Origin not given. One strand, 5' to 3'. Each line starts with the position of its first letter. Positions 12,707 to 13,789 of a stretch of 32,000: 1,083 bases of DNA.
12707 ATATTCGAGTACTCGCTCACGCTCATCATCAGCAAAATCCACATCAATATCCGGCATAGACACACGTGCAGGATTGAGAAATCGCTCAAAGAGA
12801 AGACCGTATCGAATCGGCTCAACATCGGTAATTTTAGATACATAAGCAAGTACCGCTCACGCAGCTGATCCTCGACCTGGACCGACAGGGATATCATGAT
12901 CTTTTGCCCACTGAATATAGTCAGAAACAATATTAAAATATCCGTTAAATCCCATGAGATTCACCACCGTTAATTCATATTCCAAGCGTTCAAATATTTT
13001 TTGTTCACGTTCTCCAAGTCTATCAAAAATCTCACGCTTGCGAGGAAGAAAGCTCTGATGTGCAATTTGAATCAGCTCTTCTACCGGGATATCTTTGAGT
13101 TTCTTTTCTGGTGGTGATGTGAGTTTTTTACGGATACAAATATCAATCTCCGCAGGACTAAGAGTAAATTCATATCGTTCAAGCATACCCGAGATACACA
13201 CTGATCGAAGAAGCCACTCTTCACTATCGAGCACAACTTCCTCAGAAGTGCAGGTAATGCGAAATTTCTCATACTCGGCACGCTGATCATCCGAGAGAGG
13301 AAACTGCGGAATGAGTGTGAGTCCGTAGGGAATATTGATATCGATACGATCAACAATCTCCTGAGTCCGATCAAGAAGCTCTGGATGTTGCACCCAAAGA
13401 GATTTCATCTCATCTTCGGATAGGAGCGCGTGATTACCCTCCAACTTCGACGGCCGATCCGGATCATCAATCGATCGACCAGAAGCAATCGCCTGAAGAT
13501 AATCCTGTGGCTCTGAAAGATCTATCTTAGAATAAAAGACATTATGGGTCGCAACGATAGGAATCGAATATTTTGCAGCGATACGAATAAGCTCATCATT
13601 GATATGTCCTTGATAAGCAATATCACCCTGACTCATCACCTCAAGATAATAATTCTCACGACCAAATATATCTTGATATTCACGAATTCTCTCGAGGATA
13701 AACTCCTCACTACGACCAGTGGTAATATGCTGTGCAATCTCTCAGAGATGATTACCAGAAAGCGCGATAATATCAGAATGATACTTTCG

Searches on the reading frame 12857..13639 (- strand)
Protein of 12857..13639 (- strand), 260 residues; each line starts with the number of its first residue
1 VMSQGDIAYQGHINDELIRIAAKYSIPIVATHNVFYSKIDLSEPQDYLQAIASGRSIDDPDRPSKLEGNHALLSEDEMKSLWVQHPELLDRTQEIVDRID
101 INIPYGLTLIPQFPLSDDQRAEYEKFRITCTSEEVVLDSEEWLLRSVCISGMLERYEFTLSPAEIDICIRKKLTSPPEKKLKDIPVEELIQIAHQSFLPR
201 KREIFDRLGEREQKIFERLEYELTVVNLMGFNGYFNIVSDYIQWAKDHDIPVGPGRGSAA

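Call 10: search_protein_families(library=pfam, proteins=[window:12857-13639:-], max_evalue=0.01)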
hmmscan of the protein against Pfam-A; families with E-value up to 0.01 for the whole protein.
window:12857-13639:- (260 aa): 1 family
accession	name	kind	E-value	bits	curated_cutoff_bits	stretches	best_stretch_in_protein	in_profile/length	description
PF07733.18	DNA_pol3_alpha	-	6.1e-16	59.2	23.9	1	209-260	16-68/260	Bacterial DNA polymerase III alpha NTPase domain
